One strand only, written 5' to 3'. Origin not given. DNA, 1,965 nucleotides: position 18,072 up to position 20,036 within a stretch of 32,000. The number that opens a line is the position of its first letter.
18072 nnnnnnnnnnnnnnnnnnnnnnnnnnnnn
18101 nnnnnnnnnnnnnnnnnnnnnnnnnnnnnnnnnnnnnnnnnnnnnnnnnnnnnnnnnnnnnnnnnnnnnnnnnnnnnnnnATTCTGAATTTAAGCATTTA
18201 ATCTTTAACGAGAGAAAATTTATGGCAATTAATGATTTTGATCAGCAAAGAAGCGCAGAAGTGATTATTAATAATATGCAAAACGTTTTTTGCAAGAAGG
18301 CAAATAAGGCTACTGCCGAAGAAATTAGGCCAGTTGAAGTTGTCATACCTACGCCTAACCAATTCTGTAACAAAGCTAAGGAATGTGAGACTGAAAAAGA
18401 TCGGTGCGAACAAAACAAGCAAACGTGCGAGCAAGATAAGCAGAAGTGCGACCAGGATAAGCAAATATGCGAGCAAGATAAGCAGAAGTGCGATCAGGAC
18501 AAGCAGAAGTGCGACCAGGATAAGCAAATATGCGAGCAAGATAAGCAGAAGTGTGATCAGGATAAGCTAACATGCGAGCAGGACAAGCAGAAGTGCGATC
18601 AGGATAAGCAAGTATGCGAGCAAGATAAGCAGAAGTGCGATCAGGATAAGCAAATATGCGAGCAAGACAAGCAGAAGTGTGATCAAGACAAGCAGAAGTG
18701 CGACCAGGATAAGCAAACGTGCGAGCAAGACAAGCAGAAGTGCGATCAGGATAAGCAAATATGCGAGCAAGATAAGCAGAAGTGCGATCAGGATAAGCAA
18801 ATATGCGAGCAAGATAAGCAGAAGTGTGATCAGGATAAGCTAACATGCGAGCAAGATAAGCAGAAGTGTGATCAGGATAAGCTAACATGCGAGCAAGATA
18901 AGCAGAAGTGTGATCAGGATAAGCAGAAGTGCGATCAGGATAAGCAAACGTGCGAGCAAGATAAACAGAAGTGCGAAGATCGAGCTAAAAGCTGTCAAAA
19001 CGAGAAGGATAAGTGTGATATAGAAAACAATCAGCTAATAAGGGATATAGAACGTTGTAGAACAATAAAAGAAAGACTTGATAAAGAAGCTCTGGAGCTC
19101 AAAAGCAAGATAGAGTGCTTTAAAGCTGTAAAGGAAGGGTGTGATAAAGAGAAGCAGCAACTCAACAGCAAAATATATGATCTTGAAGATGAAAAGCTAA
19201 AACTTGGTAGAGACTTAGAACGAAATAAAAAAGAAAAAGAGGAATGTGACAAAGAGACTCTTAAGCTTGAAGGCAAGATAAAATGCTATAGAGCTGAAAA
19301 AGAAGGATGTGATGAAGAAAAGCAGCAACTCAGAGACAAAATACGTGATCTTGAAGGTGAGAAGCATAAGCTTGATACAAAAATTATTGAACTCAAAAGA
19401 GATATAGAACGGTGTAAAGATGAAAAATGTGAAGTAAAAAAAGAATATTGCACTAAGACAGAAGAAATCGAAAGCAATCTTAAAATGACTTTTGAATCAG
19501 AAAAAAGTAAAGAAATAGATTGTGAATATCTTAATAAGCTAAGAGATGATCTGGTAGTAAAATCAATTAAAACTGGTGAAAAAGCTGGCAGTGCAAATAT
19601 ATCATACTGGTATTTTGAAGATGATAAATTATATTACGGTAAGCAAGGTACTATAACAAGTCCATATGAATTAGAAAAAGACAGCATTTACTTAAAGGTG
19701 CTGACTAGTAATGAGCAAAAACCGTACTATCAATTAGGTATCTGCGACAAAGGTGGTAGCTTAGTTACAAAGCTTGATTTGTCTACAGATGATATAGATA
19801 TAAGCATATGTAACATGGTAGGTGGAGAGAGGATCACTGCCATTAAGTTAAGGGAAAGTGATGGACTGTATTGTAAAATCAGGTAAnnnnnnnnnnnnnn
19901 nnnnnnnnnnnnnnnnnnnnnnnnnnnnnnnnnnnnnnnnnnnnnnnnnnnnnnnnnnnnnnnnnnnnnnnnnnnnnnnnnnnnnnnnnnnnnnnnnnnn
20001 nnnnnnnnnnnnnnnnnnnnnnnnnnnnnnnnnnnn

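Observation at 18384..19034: Cys-x6 heptad array (27 near-perfect units) encoded by a 21-bp minisatellite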

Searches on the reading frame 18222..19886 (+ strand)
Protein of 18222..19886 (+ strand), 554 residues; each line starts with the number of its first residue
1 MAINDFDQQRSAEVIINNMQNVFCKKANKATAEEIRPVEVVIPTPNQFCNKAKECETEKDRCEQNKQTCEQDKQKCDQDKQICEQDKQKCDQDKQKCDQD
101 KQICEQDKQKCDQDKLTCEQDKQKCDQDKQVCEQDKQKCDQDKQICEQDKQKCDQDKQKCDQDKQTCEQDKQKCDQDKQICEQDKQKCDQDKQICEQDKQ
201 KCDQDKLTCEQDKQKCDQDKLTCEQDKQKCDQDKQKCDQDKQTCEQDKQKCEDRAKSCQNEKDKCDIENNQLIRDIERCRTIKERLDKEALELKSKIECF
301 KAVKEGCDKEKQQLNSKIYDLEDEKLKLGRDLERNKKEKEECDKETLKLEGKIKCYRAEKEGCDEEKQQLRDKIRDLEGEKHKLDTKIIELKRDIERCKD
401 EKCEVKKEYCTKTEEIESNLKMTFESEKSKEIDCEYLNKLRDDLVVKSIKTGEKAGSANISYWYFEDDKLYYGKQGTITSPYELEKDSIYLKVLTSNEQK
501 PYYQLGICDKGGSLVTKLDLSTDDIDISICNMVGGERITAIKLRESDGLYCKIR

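Call 5: search_protein_families(library=pfam, proteins=[window:18222-19886:+], max_evalue=0.1)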
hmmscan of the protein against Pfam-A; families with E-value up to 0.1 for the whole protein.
window:18222-19886:+ (554 aa): 2 families
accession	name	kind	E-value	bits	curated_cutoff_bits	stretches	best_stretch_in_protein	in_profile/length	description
PF20492.3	ERM_helical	-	0.0044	17.5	40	1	304-409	1-106/120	Ezrin/radixin/moesin, alpha-helical domain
PF24319.2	DUF7491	-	0.027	15.1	30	1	349-404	33-88/90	Coiled-coil region of unknown function (DUF7491)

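Call 7: find_homologous_proteins(query=window:18222-19886:+)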
Query window:18222-19886:+ (554 aa): 3 proteins with E <= 0.001 among 7648 candidates.
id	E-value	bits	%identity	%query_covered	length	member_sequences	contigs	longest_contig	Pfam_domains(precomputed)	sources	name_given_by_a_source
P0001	2.9e-12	64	48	18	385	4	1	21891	-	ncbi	-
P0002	3.0e-9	54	49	15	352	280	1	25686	-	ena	-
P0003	1.6e-8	52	47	17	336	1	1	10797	-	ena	-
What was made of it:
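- Tried and rejected: Word-indexed search of 5.8 billion proteins (call 7).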

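Call 10: find_encoding_contigs(protein=window:18222-19886:+, flank=10000)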
Protein window:18222-19886:+ (554 aa): no gene with exactly this product is on record in the collection.
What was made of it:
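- The gene is truncated and was absent from the protein collections (calls 7, 10), consistent with its being treated as a pseudogene.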

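Call 12: find_related_loci(query=window:18222-19886:+, collection=genome_contigs, flank=10000)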
Query window:18222-19886:+ (554 aa) in genome_contigs; peptide patterns used: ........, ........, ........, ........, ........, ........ (x = any residue, [..] = any of these).
26 stretches matched a pattern, but none encodes a relative of the query by tblastn (E <= 1e-3).
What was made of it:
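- Tried and rejected: Scan of 185,579 species genomes with the target (call 12).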

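Call 19: search_protein_representatives(protein=window:18222-19886:+)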
Query: 554 residues. Proteins with E-value up to 0.001 (for the whole library): 587; up to 1e-10: 59; up to 1e-30: 2. The best 150 are listed.
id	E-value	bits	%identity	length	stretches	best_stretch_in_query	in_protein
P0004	6.5e-53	196.7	18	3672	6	52-263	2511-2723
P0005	4.8e-31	124.5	23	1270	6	56-250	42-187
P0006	2.5e-29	118.8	36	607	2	63-206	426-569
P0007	1.4e-25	106.5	17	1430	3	54-248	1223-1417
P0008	2.9e-25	105.4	19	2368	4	54-257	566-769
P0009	1.2e-23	100.1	33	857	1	64-263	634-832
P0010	3.3e-23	98.7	19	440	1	78-268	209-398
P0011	9.3e-22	93.9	32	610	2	76-204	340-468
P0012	1.7e-20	89.7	42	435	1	429-540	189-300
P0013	3.8e-20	88.5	20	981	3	99-227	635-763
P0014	1.6e-19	86.5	25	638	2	26-248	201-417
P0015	1.7e-19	86.4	38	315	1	126-258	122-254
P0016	5.6e-19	84.7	32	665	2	75-262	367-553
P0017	1.0e-18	83.8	30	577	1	63-259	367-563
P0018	1.4e-18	83.3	32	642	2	79-213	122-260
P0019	2.1e-18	82.8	24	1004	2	67-258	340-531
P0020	2.5e-18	82.5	28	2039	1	74-260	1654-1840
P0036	1.6e-13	66.7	30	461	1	104-253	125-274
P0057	2.1e-11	59.7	39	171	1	425-539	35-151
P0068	1.8e-10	56.6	38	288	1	425-545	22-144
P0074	3.2e-10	55.8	39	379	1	420-549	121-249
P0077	5.1e-10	55.1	27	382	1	86-226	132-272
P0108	6.7e-09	51.4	34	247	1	432-537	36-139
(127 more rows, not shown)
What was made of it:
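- On Wolbachia/Mesenet hypothetical-protein family (P0156 type): phmmer E 1.7e-20 to P0012 over aa 429-540 (call 19).
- The C-terminal domain has true homologs, P0012, P0057, P0068, P0074 and P0108, at E 1e-20 to 1e-9 (call 19).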

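Call 26: find_homologous_proteins(query=P0012)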
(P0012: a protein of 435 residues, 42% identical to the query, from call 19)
Query P0012 (435 aa): 6 proteins with E <= 0.001 among 3818 candidates.
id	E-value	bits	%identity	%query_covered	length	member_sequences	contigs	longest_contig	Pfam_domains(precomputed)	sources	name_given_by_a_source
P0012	3.1e-290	981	100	100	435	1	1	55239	-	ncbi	-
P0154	3.9e-143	496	57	100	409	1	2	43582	-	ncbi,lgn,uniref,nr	ncbi:MAG: hypothetical protein sL5_01950 [Candidatus Mesenet longicola]|uniref:Uncharacterized prote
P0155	3.6e-139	483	60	87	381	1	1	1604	-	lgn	-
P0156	3.4e-137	476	53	99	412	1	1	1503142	-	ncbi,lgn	ncbi:MAG: hypothetical protein U0X86_001165 [Wolbachia endosymbiont of Xenopsylla cheopis]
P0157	7.6e-124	432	51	88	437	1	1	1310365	-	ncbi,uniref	ncbi:hypothetical protein [Candidatus Mesenet endosymbiont of Phosphuga atrata]|uniref:hypothetical 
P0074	3.3e-91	325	47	87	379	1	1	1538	-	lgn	-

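Call 28: find_encoding_contigs(protein=P0156, flank=8000, max_places=2)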
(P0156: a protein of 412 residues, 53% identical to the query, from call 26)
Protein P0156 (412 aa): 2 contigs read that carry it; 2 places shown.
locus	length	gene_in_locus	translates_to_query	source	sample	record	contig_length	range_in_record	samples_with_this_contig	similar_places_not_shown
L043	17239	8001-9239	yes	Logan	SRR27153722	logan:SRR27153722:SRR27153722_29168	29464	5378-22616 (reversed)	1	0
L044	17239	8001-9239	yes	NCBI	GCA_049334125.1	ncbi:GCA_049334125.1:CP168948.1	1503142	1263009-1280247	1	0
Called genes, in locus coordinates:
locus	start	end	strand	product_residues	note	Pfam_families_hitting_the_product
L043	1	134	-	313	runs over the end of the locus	PF02401:LYTB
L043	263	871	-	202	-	PF00578:AhpC-TSA (weak), PF02630:SCO1-SenC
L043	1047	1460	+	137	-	-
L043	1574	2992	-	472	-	PF00263:Secretin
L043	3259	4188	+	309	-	-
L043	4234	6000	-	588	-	PF01368:DHH, PF02272:DHHA1, PF17768:RecJ_OB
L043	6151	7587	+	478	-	PF02934:GatB_N, PF02637:GatB_Yqey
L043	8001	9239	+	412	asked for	-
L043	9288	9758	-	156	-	-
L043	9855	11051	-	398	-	PF00764:Arginosuc_synth, PF20979:Arginosuc_syn_C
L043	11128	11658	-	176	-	-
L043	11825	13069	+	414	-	PF01743:PolyA_pol, PF12627:PolyA_pol_RNAbd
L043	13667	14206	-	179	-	-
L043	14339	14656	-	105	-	PF03091:CutA1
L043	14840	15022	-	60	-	PF10276:zf-CHCC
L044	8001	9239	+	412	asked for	-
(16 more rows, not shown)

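Call 37: search_protein_families(library=pfam, proteins=[P0019, P0020, P0077, P0156, P0012, P0068], max_evalue=0.01)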
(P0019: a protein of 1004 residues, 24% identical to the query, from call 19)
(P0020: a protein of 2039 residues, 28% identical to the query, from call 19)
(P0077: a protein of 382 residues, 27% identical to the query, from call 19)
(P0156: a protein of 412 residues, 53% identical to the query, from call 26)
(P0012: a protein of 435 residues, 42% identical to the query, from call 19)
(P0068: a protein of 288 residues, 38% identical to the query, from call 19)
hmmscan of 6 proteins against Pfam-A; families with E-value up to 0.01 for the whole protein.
P0019 (1004 aa): 4 families
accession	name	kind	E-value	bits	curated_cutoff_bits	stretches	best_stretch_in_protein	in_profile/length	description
PF00353.25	HemolysinCabind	-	2e-17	63.2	23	4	66-100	2-36/36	RTX calcium-binding nonapeptide repeat (4 copies)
PF23284.2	KOW2_Spt5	-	3.5e-05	24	28.9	0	432-450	7-25/50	Transcription elongation factor SPT5, second KOW domain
PF09486.15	HrpB7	-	0.00042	21.2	29.7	0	330-434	22-127/157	Bacterial type III secretion protein (HrpB7)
PF11617.13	Cu-binding_MopE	-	0.0014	19.2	27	1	559-574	14-29/30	Putative metal-binding motif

P0020 (2039 aa): 3 families
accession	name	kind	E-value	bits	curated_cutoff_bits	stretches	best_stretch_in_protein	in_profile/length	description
PF25024.1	EGF_TEN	-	3.7e-19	69.7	65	3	1334-1489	77-219/234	Teneurin EGF domain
PF23106.1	EGF_Teneurin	-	1.5e-10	41.4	24.3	4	1549-1576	4-29/30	Teneurin-like EGF domain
PF07974.19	EGF_2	-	3.7e-05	24.4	22.1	3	874-898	7-32/32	EGF-like domain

P0077 (382 aa): 1 family
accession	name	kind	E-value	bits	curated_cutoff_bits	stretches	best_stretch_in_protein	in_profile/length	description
PF18595.6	Nuf2_DHR10-like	-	0.00014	22.3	28.4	0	30-94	46-110/117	Nuf2, DHR10-like domain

P0156 (412 aa): 0 families

P0012 (435 aa): 0 families

P0068 (288 aa): 0 families
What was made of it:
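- Closest known: Uncurated C-x3-[L/K]-x2 heptad arrays in unrelated, apparently secreted proteins: P0019. Different: These mostly have Leu at the second core position and lie in extracellular-type contexts (call 37).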

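Call 43: predict_structure(alignment_id=A2)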
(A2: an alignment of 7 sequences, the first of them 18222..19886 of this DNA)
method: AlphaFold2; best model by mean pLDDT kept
length: 554 residues; sequences in the alignment: 7
mean_pLDDT: 53.3   pTM: 0.31
mean pLDDT of the five models: 53.3, 52.8, 52.8, 51.8, 50.8
residues with pLDDT >= 90: 1; 70-90: 148; 50-70: 136; < 50: 269
segments of 3 or more residues with pLDDT < 50: 1-46, 286-335, 348-366, 401-462, 464-469, 474-479, 484-554
pLDDT, mean of each block of 10 residues (from residue 1): 24 22 25 27 44 72 83 87 87 86 80 70 82 86 87 87 85 80 64 54 54 60 65 61 56 62 56 54 49 34 30 32 31 47 49 38 50 78 82 65 38 43 34 30 36 38 47 48 46 37 39 37 26 27 28 28
secondary structure, 60 per line:
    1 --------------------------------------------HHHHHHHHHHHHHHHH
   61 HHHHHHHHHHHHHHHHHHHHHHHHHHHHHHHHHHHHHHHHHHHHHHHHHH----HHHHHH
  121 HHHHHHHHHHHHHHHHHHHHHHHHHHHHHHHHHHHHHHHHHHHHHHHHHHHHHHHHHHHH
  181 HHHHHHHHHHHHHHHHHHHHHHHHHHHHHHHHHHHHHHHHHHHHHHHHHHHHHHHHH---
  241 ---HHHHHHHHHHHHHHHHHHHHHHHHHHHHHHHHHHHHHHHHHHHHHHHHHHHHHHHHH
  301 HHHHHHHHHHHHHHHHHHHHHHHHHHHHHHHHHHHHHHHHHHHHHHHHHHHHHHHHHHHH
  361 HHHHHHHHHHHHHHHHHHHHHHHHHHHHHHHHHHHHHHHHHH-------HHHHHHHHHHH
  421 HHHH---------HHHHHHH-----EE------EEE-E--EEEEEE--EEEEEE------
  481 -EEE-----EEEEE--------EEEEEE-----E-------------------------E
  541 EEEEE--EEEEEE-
elements in order: H45-110 H115-237 H244-402 H410-424 H434-440 E454-456 E461-466 E469-474 E482-484 E490-494 E503-508 E540-545 E548-553
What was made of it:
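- On Canonical coiled coil (leucine-zipper type): The whole model is low-confidence, mean 53 (call 43).
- AlphaFold2 gives helix for aa 45-402, with pLDDT 80-87 over most of aa 50-180 (call 43). It is predicted helical (call 43).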

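Call 45: search_solved_structures(query=window:18222-19886:+, max_evalue=0.01)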
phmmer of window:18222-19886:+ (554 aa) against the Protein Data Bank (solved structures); distinct sequences matched with E-value up to 0.01: 2.
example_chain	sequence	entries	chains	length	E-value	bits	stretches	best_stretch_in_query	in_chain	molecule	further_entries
8skv_a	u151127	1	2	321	8.6e-06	27.9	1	56-319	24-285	IgA receptor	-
9mmx_C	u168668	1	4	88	0.00053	22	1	162-226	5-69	M protein, serotype 6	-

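Call 49: predict_structure(alignment_id=A3)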
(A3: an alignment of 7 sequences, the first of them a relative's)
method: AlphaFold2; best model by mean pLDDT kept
length: 412 residues; sequences in the alignment: 7
mean_pLDDT: 58.7   pTM: 0.43
mean pLDDT of the five models: 58.7, 53.3, 52.0, 51.1, 44.4
residues with pLDDT >= 90: 25; 70-90: 132; 50-70: 76; < 50: 179
segments of 3 or more residues with pLDDT < 50: 173-203, 216-221, 236-247, 268-293, 300-313, 328-412
pLDDT, mean of each block of 10 residues (from residue 1): 71 81 85 86 90 90 70 78 88 87 86 87 85 85 88 87 80 32 26 32 51 49 58 49 46 63 53 26 37 49 37 48 53 37 32 29 35 41 39 36 30 25
secondary structure, 60 per line:
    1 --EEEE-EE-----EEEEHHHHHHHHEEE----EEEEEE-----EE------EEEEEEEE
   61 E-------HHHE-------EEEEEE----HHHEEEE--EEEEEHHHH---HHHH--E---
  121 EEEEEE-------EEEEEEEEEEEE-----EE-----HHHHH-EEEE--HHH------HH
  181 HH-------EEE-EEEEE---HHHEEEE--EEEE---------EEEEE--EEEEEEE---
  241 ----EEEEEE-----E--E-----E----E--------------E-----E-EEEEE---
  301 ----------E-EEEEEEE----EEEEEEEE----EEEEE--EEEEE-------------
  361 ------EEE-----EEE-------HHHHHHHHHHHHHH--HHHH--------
elements in order: E3-6 E15-18 H19-26 E27-29 E34-39 E53-61 E80-85 E93-96 E99-103 H104-107 H111-114 E121-126 E134-145 H158-162 E164-167 H179-182 E190-192 E194-198 E205-208 E211-214 E224-228 E231-237 E245-250 E293-297 E313-319 E324-331 E336-340 E343-347 E367-369 E375-377 H385-398 H401-404
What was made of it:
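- Tried and rejected: The shared region has pLDDT 26-63 (call 49), so a fold search would be meaningless for the target.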

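Call 54: list_cluster_members(proteins=[P0019, P0020, P0077, P0012, P0068, P0108, P0057, P0074, P0155, P0036])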
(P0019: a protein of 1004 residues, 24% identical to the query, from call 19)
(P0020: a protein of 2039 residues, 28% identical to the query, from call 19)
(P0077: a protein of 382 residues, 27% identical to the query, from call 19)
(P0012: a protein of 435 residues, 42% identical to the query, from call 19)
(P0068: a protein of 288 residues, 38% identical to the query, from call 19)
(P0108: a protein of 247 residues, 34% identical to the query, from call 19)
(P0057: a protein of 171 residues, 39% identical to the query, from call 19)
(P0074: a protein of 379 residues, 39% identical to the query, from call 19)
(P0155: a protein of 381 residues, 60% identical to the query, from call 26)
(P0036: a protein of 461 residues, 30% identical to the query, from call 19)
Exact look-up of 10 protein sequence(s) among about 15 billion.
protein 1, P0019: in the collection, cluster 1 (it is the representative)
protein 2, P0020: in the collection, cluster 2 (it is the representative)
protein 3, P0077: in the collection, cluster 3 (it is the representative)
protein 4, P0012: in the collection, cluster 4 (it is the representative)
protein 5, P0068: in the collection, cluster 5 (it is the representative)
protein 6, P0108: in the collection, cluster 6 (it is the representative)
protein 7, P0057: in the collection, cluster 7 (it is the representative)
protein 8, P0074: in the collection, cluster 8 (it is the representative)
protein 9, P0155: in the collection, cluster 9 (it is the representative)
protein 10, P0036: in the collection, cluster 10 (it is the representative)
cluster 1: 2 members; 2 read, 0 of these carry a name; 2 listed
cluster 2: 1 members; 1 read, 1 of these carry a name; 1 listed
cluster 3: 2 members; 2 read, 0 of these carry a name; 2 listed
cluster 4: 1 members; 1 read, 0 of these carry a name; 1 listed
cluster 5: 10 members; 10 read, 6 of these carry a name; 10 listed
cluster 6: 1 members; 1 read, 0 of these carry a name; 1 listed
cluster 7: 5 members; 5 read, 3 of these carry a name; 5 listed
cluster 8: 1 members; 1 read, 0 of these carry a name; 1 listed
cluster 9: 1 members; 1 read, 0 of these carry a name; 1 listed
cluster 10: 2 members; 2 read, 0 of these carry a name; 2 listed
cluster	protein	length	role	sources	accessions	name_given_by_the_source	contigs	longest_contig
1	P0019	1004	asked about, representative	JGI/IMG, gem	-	-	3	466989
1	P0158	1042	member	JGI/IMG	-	-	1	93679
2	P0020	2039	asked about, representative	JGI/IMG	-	hypothetical protein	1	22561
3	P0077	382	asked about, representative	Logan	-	-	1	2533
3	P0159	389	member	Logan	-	-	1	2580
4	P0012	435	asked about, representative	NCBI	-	-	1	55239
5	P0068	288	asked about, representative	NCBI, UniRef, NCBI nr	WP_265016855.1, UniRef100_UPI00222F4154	hypothetical protein [Wolbachia endosymbiont (group B) of Lycaena phlaeas] | hypothetical protein n=1 Tax=Wolbachia endosymbiont (group B) of Lycaena phlaeas ...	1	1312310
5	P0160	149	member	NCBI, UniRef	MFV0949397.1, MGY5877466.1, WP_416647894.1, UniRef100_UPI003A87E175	hypothetical protein [Wolbachia endosymbiont of Nasonia giraulti] | hypothetical protein n=1 Tax=Wolbachia endosymbiont of Nasonia giraulti TaxID=180838 ...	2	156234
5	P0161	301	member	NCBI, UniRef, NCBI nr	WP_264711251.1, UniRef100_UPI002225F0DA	hypothetical protein [Wolbachia endosymbiont (group B) of Aporia crataegi] | hypothetical protein n=1 Tax=Wolbachia endosymbiont (group B) of Aporia crataegi ...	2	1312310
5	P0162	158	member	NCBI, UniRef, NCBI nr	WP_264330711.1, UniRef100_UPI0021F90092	hypothetical protein [Wolbachia endosymbiont (group B) of Erebia ligea] | hypothetical protein n=1 Tax=Wolbachia endosymbiont (group B) of Erebia ligea ...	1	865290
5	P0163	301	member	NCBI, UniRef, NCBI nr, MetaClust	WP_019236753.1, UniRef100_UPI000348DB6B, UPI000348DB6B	hypothetical protein [Wolbachia pipientis] | hypothetical protein n=1 Tax=Wolbachia pipientis TaxID=955 RepID=UPI000348DB6B | status=active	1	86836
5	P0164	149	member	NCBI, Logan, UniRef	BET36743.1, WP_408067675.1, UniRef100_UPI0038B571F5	hypothetical protein [Wolbachia pipientis] | hypothetical protein n=1 Tax=Wolbachia pipientis TaxID=955 RepID=UPI0038B571F5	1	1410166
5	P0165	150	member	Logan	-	-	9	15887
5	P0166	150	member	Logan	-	-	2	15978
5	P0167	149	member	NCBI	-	-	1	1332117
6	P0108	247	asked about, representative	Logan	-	-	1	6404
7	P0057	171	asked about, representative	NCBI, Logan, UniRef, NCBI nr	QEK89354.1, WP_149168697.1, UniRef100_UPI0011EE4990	hypothetical protein [Wolbachia endosymbiont of Chrysomya megacephala] | hypothetical protein n=1 Tax=Wolbachia endosymbiont of Chrysomya megacephala ...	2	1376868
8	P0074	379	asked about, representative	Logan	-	-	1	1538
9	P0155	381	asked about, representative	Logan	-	-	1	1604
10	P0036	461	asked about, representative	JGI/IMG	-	-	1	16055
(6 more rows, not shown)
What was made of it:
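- The family is placed in Wolbachia and Mesenet (calls 26, 54).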

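Call 57: search_protein_families(library=ncbifam, proteins=[window:18222-19886:+, P0156], max_evalue=0.01)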
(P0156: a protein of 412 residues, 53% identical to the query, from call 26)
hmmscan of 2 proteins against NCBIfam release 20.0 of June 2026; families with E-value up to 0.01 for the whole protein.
window:18222-19886:+ (554 aa): 1 family
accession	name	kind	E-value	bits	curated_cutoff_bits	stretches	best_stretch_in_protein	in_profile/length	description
TIGR02168.1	SMC_prok_B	equivalog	6e-06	24.3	567.35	1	242-431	682-871/1181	chromosome segregation protein SMC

P0156 (412 aa): 0 families

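Call 58: search_protein_families(library=phrogs, proteins=[window:18222-19886:+, P0156], max_evalue=0.001)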
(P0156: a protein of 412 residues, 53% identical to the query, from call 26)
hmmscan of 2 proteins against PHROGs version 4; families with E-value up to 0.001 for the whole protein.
window:18222-19886:+ (554 aa): 0 families

P0156 (412 aa): 0 families

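Call 65: find_related_loci(query=A3, collection=viral_contigs, flank=8000)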
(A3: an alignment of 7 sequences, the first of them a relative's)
Query A3 (412 aa) in viral_contigs; peptide patterns used: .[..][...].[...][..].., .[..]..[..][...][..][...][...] (x = any residue, [..] = any of these).
41 stretches matched a pattern, but none encodes a relative of the query by tblastn (E <= 1e-3).
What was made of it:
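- Tried and rejected: No relative in IMG/VR (call 65) and no PHROG hit (call 58).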
